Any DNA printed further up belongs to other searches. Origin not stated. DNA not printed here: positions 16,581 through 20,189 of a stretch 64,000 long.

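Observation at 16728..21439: Apparently intact Sfp-type PPTase fused to a KS-AT-DH scaffold whose catalytic residues all look substituted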

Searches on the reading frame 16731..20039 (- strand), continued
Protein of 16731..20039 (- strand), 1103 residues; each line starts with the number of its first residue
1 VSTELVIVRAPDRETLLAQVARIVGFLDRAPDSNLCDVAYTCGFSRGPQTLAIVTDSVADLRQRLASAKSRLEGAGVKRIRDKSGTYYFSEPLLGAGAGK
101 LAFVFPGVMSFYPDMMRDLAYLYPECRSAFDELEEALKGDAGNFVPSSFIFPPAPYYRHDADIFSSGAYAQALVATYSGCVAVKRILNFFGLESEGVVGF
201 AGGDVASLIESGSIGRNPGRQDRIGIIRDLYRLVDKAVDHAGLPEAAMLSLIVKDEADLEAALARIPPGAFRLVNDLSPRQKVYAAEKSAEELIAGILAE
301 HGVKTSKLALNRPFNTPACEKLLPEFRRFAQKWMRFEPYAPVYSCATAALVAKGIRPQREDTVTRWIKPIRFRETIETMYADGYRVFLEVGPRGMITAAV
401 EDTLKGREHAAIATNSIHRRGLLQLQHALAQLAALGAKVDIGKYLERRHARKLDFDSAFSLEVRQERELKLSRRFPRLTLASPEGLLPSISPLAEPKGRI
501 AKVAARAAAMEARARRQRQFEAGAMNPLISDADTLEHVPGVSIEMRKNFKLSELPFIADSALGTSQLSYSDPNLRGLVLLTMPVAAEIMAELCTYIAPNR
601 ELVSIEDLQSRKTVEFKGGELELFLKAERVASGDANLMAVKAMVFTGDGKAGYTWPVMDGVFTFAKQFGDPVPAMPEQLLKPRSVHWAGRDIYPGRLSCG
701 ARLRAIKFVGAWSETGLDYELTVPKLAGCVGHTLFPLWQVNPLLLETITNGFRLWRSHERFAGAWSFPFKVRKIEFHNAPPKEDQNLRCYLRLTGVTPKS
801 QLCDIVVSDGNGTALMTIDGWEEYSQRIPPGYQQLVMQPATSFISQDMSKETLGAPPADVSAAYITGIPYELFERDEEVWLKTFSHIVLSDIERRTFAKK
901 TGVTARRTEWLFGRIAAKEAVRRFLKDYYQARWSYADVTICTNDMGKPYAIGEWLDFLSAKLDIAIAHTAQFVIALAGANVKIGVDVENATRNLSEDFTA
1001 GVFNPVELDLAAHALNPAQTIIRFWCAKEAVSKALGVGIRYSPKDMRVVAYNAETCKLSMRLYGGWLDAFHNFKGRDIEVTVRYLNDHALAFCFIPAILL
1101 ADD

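Call 9: find_related_loci(query=window:16731-20039:-, collection=genome_contigs, flank=10000)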
Query window:16731-20039:- (1103 aa) in genome_contigs; peptide patterns used: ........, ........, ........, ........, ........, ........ (x = any residue, [..] = any of these).
60 stretches matched a pattern; 28 encode a relative of the query (tblastn E <= 1e-3); 28 distinct loci.
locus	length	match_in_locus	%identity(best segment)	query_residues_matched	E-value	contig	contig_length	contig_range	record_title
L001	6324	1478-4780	92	1-1103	0e+0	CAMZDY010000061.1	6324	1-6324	MAG TPA_asm: uncultured Verrucomicrobia bacterium isolate SRR10912534_bin.90_metaWRAP_v1.3_MAG genome assembly, contig:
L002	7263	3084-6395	79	1-1103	0e+0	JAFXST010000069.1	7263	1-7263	MAG: Kiritimatiellae bacterium isolate RGIG6712 Sheep_Rumen-2__c1018267, whole genome shotgun sequence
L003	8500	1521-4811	60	3-1103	0e+0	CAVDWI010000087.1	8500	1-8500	Barnesiella intestinihominis isolate H07648-L1_cleanbin_000041 genome assembly, contig: Spades_H07648-L1_contig_6097, wh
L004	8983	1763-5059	60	2-1103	0e+0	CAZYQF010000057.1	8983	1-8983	MAG TPA_asm: uncultured Lentisphaeraceae bacterium isolate binchicken_co101_326 genome assembly, contig: NODE_7382_lengt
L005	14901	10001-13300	60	3-1103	0e+0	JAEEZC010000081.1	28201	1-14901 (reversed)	MAG: Verrucomicrobia bacterium isolate Tb.RUG.75 k141_2110759_flag=0_multi=22.7082_len=28201, whole genome shotgun seque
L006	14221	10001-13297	60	3-1102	0e+0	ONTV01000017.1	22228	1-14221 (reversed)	uncultured Lentisphaerae bacterium isolate RUG632 genome assembly, contig: scaffold_1911, whole genome shotgun sequence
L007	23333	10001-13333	59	3-1103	0e+0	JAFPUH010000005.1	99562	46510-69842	MAG: Kiritimatiellae bacterium isolate RGIG1481 Goat_Abomasum-1__c30659, whole genome shotgun sequence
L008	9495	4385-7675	61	3-1103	0e+0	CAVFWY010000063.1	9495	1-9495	Gemmiger sp. isolate H07675-L1_cleanbin_000058 genome assembly, contig: Spades_H07675-L1_contig_5783, whole genome shotg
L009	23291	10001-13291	60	3-1100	0e+0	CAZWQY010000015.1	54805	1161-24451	MAG TPA_asm: uncultured Lentisphaeraceae bacterium isolate binchicken_co370_218 genome assembly, contig: NODE_782_length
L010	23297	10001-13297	59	3-1102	0e+0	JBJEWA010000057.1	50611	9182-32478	MAG: Kiritimatiellia bacterium isolate LOHA43_bin.016 NODE_248_length_50611_cov_7.645047, whole genome shotgun sequence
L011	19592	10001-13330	58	3-1103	0e+0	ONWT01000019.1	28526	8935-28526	uncultured Lentisphaerae bacterium isolate RUG712 genome assembly, contig: k87_4128585, whole genome shotgun sequence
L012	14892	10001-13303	58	3-1103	0e+0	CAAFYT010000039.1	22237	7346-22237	MAG TPA_asm: Kiritimatiellae bacterium, isolate HGM23416, WGS project CAAFYT010000000 data, contig: SRS475941_2_k119_193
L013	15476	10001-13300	59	3-1103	0e+0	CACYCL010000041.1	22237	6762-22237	uncultured bacterium isolate RUG11810 genome assembly, contig: RUG11810_asm_41, whole genome shotgun sequence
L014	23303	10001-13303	57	3-1103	0e+0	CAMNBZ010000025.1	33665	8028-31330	MAG: uncultured Verrucomicrobia bacterium isolate SRR1222429_bin.101_metaWRAP_v1.3_MAG genome assembly, contig: NODE.208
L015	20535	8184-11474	58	3-1100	0e+0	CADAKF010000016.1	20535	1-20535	uncultured bacterium isolate RUG13365 genome assembly, contig: RUG13365_asm_16, whole genome shotgun sequence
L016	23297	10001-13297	54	3-1103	0e+0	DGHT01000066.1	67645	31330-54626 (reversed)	MAG TPA_asm: Verrucomicrobia bacterium UBA3841 UBA3841_contig_4775, whole genome shotgun sequence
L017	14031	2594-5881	55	3-1103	0e+0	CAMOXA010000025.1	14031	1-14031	MAG: uncultured Verrucomicrobia bacterium isolate SRR873606_bin.25_metaWRAP_v1.3_MAG genome assembly, contig: NODE_9439_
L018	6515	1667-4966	55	5-1103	0e+0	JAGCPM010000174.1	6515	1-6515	MAG: Kiritimatiellae bacterium isolate RGIG10004 Yak_Reticulum-4__c658013, whole genome shotgun sequence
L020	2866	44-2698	56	220-1103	0e+0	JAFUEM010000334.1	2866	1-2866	MAG: Kiritimatiellae bacterium isolate RGIG4421 Roe_deer_Omasum-3__c182936, whole genome shotgun sequence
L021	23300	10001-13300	57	3-1103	0e+0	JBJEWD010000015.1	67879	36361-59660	MAG: Kiritimatiellia bacterium isolate LOHA06_bin.047 NODE_191_length_67879_cov_27.951831, whole genome shotgun sequence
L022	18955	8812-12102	60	3-1100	0e+0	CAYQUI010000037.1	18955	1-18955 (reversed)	MAG TPA_asm: uncultured Lentisphaeraceae bacterium isolate SRP350583_co2_387 genome assembly, contig: NODE_4148_length_1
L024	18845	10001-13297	59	1-1100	0e+0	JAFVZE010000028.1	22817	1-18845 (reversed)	MAG: Kiritimatiellae bacterium isolate RGIG5528 Sheep_Colon.Co__c160860, whole genome shotgun sequence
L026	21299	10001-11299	29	2-432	1e-41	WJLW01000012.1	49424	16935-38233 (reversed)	MAG: Chitinivibrionales bacterium isolate Bin_355 k141_335116, whole genome shotgun sequence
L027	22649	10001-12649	24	81-1048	2e-38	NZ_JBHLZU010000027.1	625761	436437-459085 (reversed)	Allokutzneria oryzae strain TBRC 7907 GCM70008131_11, whole genome shotgun sequence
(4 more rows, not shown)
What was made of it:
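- Tried and rejected: The single genome_contigs scan was spent on collecting loci (call 9), so whole-genome searches were impossible.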
